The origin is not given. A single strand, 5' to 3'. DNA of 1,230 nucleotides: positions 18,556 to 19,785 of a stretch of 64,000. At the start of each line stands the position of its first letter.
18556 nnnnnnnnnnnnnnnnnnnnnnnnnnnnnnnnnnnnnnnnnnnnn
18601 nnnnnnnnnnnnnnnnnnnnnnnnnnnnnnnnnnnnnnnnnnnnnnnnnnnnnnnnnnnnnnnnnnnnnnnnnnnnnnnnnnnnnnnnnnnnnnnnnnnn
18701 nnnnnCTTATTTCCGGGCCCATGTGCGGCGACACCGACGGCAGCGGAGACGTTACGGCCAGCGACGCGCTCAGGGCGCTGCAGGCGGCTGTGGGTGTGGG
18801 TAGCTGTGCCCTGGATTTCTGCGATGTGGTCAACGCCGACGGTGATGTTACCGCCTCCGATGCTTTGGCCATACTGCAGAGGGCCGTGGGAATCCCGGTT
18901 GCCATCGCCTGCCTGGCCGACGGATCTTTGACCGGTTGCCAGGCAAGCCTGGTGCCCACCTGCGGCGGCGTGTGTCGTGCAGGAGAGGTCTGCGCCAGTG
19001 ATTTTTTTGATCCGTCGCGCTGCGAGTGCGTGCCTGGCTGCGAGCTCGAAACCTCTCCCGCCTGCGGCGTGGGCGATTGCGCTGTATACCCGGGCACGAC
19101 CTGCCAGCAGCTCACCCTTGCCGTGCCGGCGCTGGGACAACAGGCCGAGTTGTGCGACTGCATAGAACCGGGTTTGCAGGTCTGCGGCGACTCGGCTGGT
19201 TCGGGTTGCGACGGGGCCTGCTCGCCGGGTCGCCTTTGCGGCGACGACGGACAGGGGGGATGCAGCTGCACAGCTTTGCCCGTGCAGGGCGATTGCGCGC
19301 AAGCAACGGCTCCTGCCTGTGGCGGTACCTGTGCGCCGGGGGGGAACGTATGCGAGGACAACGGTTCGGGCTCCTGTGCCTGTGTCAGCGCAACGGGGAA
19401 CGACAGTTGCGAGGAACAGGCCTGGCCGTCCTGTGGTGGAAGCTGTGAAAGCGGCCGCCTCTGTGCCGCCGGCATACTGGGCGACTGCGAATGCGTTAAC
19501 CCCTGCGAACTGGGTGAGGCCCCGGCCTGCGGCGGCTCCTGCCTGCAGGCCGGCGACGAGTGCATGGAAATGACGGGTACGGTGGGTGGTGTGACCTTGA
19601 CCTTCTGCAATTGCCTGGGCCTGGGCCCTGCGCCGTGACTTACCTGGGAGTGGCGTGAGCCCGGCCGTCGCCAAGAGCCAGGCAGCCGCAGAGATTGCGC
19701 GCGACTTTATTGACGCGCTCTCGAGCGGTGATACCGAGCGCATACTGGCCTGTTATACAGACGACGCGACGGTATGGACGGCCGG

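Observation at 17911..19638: Secreted protein combining dockerin-like Ca-binding repeats with six tandem cysteine-rich modules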

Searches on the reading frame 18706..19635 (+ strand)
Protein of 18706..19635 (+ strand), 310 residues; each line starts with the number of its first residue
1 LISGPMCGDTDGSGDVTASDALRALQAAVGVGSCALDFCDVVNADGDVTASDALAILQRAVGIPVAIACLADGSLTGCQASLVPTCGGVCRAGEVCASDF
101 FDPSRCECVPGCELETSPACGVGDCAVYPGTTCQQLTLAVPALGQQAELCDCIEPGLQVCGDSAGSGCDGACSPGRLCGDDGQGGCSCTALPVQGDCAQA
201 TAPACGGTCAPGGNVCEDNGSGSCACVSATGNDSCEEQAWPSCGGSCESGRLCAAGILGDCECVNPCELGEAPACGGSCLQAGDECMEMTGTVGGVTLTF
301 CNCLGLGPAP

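Call 41: predict_structure(alignment_id=A6)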
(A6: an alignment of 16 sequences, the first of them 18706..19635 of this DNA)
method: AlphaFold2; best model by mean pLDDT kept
length: 310 residues; sequences in the alignment: 16
mean_pLDDT: 82.3   pTM: 0.65
mean pLDDT of the five models: 82.3, 81.8, 81.5, 79.3, 77.9
residues with pLDDT >= 90: 99; 70-90: 168; 50-70: 31; < 50: 12
segments of 3 or more residues with pLDDT < 50: 1-3, 40-42, 68-71
pLDDT, mean of each block of 10 residues (from residue 1): 51 74 87 68 64 79 60 67 83 88 89 84 87 94 93 89 81 91 91 82 81 86 88 84 83 88 92 88 93 91 77
secondary structure, 60 per line:
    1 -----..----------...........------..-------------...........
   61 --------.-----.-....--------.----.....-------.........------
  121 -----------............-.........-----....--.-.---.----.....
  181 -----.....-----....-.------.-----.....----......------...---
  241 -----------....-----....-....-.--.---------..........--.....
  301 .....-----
elements in order: H18-28 H50-60 E94-98 E106-110 H111-114 E132-140 E145-153 E176-180 E186-190 E214-218 E223-228 E252-255 E261-264 H266-269 E284-293 E296-305

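Call 43: fold_search(model_id=the predicted structure, library=pdb)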
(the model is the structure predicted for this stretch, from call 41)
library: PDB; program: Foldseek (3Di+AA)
matches with E <= 10: 81; with E <= 0.001: 0
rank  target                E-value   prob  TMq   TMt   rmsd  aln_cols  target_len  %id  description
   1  6e7o_B                1.1e+00  0.02  0.08  0.13  17.2       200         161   10  Crystal structure of deglycosylated human EPDR1 (released 2019-01-23)
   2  6e7o_D                1.1e+00  0.03  0.10  0.15  21.0       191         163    8  Crystal structure of deglycosylated human EPDR1 (released 2019-01-23)
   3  6e8n_B                1.6e+00  0.01  0.09  0.13  17.8       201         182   10  Crystal structure of glycosylated human EPDR1 (released 2019-01-23)
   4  6e7o_A                1.8e+00  0.02  0.09  0.15  17.2       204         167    9  Crystal structure of deglycosylated human EPDR1 (released 2019-01-23)
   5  6e8n_A                1.8e+00  0.01  0.09  0.12  17.9       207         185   11  Crystal structure of glycosylated human EPDR1 (released 2019-01-23)
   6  8u9y_A                1.9e+00  0.04  0.10  0.13  15.3       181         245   12  CryoEM structure of neutralizing antibody HC84.26 in complex with Hepatitis C virus envelope glycoprotein E2_New inter (released 2024-09-25)
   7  6e7o_C                2.1e+00  0.02  0.09  0.16  18.6       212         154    9  Crystal structure of deglycosylated human EPDR1 (released 2019-01-23)
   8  3gdv_C                2.1e+00  0.01  0.08  0.08  20.3       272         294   10  Crystal structure of DegS H198P/D320A mutant modified by DFP and in complex with YQF peptide (released 2009-03-31)
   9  2pjy_B                2.2e+00  0.14  0.11  0.26   6.7        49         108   14  Structural basis for cooperative assembly of the TGF-beta signaling complex (released 2008-02-05)
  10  8oe4_D                2.2e+00  0.01  0.07  0.06  19.7       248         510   12  Cryo-EM structure of a pre-dimerized human IL-23 complete extracellular signaling complex. (released 2024-02-07)
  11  9a3y_B                2.3e+00  0.01  0.08  0.13  17.4       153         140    9  Predicted model of tissue transglutaminase 2 (TG2) in complex with plasma fibronectin type I modules 7, 8 and 9 (FNI7- (released 2024-02-02)
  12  2mte_MODEL_1_A        2.6e+00  0.33  0.15  0.52   4.2        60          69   22  Solution structure of Doc48S (released 2014-10-15)
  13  5m2o_B                2.8e+00  0.28  0.14  0.46   4.8        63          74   25  R. flavefaciens' third ScaB cohesin in complex with a group 1 dockerin (released 2017-07-05)
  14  4rqy_A                2.9e+00  0.00  0.08  0.08  21.5       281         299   10  RE-REFINED STRUCTURE OF 1TE0 - STRUCTURAL ANALYSIS of DEGS, A STRESS SENSOR OF THE BACTERIAL PERIPLASM (released 2015-03-11)
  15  7pub_DN               3.1e+00  0.10  0.08  0.10   3.8        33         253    6  Late assembly intermediate of the Trypanosoma brucei mitoribosomal small subunit (released 2022-05-04)
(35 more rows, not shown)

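Call 46: find_homologous_proteins(query=A6, max_evalue=0.001)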
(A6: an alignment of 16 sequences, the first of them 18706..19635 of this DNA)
Query A6 (16 sequences) (310 aa, profile of the alignment): 263 proteins with E <= 0.001 among 8000 candidates; the best 120 are listed.
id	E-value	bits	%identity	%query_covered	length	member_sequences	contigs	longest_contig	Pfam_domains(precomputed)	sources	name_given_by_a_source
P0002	2.1e-171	587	47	95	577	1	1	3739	-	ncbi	-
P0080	1.7e-166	571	50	94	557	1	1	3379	-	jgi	-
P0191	1.3e-157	542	52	95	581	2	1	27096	-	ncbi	ncbi:MAG: hypothetical protein ACE5E4_09020 [Candidatus Binatia bacterium]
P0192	1.5e-155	535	57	95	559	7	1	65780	-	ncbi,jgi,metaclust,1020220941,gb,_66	metaclust:\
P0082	5.1e-104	366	45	93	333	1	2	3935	-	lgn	-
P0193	4.1e-103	363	44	94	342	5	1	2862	-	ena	-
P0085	6.8e-101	356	44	96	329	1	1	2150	-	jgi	jgi:hypothetical protein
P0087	1.7e-96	341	39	93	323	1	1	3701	-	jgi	jgi:hypothetical protein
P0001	7.3e-94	333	100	100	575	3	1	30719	-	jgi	-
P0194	1.8e-93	331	45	93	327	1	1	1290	-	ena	-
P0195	3.1e-93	331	44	98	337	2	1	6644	-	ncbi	-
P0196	4.4e-92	327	42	96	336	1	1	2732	-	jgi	jgi:hypothetical protein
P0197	1.5e-91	325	43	93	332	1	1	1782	-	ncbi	-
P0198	6.5e-91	323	45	95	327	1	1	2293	-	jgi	-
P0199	7.7e-89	316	42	96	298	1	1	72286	-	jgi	jgi:hypothetical protein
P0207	2.5e-83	298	43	93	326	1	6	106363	-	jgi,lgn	jgi:hypothetical protein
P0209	1.3e-76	276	42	96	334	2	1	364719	-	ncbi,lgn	ncbi:MAG TPA: hypothetical protein VGK20_16275 [Candidatus Binatia bacterium]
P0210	3.0e-22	97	52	29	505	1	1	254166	PF13405.13,PF00404.25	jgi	jgi:hypothetical protein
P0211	9.1e-19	86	55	16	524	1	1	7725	PF00404.25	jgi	jgi:cysteine-rich repeat protein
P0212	1.5e-17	82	48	22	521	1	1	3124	PF00404.25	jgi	jgi:cysteine-rich repeat protein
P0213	4.4e-17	80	53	18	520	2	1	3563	PF00404.25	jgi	-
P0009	1.5e-12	66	60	20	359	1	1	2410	PF00404.25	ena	-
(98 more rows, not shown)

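Call 48: find_encoding_contigs(protein=P0209, flank=10000, max_places=2)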
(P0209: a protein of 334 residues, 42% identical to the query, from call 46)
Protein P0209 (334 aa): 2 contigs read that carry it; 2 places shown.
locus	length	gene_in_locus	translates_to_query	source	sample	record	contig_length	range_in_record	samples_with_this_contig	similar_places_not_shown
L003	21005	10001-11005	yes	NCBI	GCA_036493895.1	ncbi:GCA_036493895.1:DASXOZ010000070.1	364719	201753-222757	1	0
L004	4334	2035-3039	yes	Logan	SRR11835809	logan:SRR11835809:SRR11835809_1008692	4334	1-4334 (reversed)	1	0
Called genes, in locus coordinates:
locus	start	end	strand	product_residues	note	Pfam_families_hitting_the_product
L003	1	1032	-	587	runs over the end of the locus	PF27098:Rv0959_3rd (weak), PF13519:VWA_2 (weak)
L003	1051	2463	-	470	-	PF01078:Mg_chelatase (faint), PF07726:AAA_3 (faint), PF07728:AAA_5 (faint)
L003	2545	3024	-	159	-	PF06305:LapA_dom (weak)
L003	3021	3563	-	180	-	PF01230:HIT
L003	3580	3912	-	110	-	PF00216:Bac_DNA_binding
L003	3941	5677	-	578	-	PF00575:S1, PF00575:S1, PF23459:S1_RRP5 (weak), PF00575:S1, PF23459:S1_RRP5 (weak), PF00575:S1, PF23459:S1_RRP5 (weak), PF00575:S1, +4 more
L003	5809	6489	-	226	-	PF02224:Cytidylate_kin, PF13189:Cytidylate_kin2 (faint)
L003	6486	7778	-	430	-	PF00275:EPSP_synthase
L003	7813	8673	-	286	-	PF02153:PDH_N, PF20463:PDH_C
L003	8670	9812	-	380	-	PF00155:Aminotran_1_2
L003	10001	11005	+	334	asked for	-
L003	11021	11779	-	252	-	-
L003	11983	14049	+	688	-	PF02554:CstA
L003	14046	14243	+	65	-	-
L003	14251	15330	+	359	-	PF01636:APH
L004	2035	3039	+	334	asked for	-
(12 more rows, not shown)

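Call 49: find_encoding_contigs(protein=P0192, flank=10000, max_places=2)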
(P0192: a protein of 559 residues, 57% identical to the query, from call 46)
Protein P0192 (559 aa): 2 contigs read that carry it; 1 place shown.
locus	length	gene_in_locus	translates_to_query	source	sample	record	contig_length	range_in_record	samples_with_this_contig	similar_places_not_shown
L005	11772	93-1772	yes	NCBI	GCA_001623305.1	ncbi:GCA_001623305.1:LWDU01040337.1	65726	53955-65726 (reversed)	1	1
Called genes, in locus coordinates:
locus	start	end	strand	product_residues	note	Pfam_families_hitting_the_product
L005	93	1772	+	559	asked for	-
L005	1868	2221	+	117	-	PF07366:SnoaL (weak), PF12680:SnoaL_2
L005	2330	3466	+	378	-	-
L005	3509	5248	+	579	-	PF07969:Amidohydro_3, PF01979:Amidohydro_1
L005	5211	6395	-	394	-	PF00155:Aminotran_1_2, PF01041:DegT_DnrJ_EryC1, PF01212:Beta_elim_lyase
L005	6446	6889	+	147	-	PF13577:SnoaL_4 (weak), PF12680:SnoaL_2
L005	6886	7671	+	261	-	PF00106:adh_short, PF01370:Epimerase (weak), PF08659:KR, PF13561:adh_short_C2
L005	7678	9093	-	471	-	PF12832:MFS_1_like (weak), PF07690:MFS_1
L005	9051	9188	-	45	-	-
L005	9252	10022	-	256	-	PF13489:Methyltransf_23, PF01209:Ubie_methyltran (weak), PF08003:Methyltransf_9 (weak), PF08241:Methyltransf_11, PF08242:Methyltransf_12, PF13649:Methyltransf_25, PF13847:Methyltransf_31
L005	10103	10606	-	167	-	-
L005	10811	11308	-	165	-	PF07355:GRDB (weak)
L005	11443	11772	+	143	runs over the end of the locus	PF07366:SnoaL, PF12680:SnoaL_2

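Call 65: find_encoding_contigs(protein=P0207, flank=8000, max_places=1)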
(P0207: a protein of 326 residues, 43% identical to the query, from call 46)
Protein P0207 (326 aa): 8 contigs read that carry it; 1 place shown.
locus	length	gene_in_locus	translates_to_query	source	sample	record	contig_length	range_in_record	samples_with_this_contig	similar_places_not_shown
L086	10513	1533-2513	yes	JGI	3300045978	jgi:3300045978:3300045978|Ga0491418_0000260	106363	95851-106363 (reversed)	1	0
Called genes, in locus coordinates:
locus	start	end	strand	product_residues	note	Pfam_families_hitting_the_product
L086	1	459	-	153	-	?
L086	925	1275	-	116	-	-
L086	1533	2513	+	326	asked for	-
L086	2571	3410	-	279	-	PF00296:Bac_luciferase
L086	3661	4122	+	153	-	PF02627:CMD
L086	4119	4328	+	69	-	-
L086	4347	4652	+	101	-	-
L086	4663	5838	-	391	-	PF26686:DUF8575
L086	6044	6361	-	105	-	-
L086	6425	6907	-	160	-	PF05618:RimB-like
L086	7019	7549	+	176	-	PF01641:SelR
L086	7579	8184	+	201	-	PF01625:PMSR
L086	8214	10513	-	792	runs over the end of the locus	PF00488:MutS_V, PF01713:Smr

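Call 66: find_encoding_contigs(protein=P0199, flank=8000, max_places=1)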
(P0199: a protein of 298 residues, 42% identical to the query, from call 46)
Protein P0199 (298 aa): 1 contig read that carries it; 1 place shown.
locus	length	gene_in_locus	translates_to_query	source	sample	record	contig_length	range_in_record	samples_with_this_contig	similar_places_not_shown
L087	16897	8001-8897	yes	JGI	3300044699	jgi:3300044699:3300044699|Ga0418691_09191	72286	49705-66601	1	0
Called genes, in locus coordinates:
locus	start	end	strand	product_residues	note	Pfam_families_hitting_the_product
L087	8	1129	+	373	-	PF00355:Rieske, PF00848:Ring_hydroxyl_A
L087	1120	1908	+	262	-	PF00440:TetR_N, PF17932:TetR_C_24 (weak)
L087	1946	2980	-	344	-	-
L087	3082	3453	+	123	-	-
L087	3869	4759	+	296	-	-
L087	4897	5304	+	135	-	-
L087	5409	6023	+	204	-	-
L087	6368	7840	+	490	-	PF04820:Trp_halogenase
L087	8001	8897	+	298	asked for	-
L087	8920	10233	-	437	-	PF07603:Lcl_C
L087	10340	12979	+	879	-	PF13432:TPR_16, PF13432:TPR_16, PF13414:TPR_11, PF13424:TPR_12, PF13432:TPR_16, PF14559:TPR_19, PF13432:TPR_16, PF13414:TPR_11, +23 more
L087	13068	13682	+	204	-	PF07603:Lcl_C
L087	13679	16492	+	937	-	PF00023:Ank (faint), PF13606:Ank_3 (faint), PF13857:Ank_5 (faint), PF12796:Ank_2, PF13637:Ank_4 (weak), PF13360:PQQ_2 (weak), PF24684:Vgb_lyase (weak), PF07603:Lcl_C, +2 more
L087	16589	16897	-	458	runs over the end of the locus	-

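Call 67: find_encoding_contigs(protein=P0191, flank=8000, max_places=1)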
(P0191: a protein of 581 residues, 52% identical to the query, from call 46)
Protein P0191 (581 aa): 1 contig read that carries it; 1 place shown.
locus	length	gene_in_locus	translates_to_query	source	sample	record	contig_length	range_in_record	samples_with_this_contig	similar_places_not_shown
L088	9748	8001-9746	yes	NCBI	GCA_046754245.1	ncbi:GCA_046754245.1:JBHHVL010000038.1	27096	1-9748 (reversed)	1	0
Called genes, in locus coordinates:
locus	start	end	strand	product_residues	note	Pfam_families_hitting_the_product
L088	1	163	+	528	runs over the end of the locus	PF14522:Cytochrome_C7 (faint), PF14537:Cytochrom_c3_2 (faint), PF09699:Paired_CXXCH_1 (weak)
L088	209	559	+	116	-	PF00034:Cytochrom_C, PF13442:Cytochrome_CBB3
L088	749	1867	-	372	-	PF18884:TSP3_bac (weak)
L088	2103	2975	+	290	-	PF00296:Bac_luciferase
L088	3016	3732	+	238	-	-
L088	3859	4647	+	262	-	PF00106:adh_short, PF08659:KR (weak), PF13561:adh_short_C2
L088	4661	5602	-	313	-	PF19709:DUF6206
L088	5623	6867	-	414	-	PF00202:Aminotran_3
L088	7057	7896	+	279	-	PF00106:adh_short, PF01370:Epimerase (weak), PF08659:KR, PF13561:adh_short_C2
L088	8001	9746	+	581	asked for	?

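Call 77: search_protein_families(library=ncbifam, proteins=[P0192, P0209, P0211], max_evalue=0.1)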
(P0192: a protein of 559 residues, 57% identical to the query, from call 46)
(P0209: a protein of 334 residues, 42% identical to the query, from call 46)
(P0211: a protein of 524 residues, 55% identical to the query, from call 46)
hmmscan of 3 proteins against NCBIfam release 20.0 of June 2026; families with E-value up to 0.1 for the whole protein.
P0192 (559 aa): 0 families

P0209 (334 aa): 0 families

P0211 (524 aa): 1 family
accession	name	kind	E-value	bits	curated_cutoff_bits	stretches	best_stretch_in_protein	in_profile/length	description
TIGR02232.1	myxo_disulf_rpt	repeat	3.5e-09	36.3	20.8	1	416-446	3-31/38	cysteine-rich acidic repeat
